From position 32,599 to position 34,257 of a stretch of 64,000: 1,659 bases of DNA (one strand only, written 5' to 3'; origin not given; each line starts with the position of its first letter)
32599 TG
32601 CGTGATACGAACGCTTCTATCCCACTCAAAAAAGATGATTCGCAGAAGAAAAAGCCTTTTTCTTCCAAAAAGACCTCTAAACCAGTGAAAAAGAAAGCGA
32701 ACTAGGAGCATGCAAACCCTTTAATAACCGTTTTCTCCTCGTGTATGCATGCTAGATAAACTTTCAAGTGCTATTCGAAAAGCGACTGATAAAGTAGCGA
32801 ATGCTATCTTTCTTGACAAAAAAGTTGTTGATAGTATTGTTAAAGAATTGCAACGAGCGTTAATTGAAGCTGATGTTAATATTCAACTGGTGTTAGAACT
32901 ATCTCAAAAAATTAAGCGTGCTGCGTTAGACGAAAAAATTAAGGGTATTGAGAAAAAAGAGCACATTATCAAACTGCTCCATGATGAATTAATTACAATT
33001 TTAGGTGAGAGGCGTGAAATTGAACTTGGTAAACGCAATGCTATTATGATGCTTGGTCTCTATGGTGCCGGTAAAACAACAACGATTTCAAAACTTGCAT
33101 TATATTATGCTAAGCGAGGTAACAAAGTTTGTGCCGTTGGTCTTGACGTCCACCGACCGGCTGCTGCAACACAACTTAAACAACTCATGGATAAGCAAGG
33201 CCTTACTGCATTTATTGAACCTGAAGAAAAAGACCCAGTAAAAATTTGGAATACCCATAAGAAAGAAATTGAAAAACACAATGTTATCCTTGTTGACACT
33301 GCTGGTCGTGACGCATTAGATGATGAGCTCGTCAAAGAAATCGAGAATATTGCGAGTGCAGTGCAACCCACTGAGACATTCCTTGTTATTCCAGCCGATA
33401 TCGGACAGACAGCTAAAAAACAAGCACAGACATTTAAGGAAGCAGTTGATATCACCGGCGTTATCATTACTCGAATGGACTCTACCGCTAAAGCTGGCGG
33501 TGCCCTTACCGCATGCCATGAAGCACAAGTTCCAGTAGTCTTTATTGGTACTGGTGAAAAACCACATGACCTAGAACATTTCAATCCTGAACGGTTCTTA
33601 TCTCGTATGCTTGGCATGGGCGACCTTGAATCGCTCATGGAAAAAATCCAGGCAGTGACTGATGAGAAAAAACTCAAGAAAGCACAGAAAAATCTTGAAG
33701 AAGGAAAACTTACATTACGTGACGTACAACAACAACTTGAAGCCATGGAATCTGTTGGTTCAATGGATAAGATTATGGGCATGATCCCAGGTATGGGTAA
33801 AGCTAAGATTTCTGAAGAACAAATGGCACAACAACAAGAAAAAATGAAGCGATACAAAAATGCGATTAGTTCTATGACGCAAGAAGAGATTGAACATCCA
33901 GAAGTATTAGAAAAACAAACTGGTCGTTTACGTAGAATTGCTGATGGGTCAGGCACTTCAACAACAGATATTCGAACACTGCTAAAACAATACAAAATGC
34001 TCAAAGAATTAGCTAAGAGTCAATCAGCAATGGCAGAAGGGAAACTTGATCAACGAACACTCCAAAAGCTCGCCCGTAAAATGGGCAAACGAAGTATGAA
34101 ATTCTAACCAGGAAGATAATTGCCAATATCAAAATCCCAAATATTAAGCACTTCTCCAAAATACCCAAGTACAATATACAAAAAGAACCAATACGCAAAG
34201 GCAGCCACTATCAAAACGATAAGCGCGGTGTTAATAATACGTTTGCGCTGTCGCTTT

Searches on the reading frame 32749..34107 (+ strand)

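Call 55: search_protein_families(library=pfam, max_evalue=0.001, proteins=[window:32749-34107:+])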
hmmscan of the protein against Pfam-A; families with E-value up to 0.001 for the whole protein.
window:32749-34107:+ (452 aa): 6 families
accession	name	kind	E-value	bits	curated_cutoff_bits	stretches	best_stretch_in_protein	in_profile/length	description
PF00448.28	SRP54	-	4.9e-62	209.5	22.7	1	97-289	2-196/196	SRP54-type protein, GTPase domain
PF02978.25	SRP_SPB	-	7.5e-27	94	27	1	320-420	1-89/91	Signal peptide binding domain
PF02881.24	SRP54_N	-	4.9e-12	46.3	22.4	1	5-81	1-75/75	SRP54-type protein, helical bundle domain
PF01656.29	CbiA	-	5.6e-08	33.2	25.4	1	106-247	9-87/125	CobQ/CobB/MinD/ParA nucleotide binding domain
PF20720.3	nSTAND3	-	0.0003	21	27.2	0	93-153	14-46/155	Novel STAND NTPase 3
PF03308.22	MeaB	-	0.00064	19.3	23.1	0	92-134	29-71/273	Methylmalonyl Co-A mutase-associated GTPase MeaB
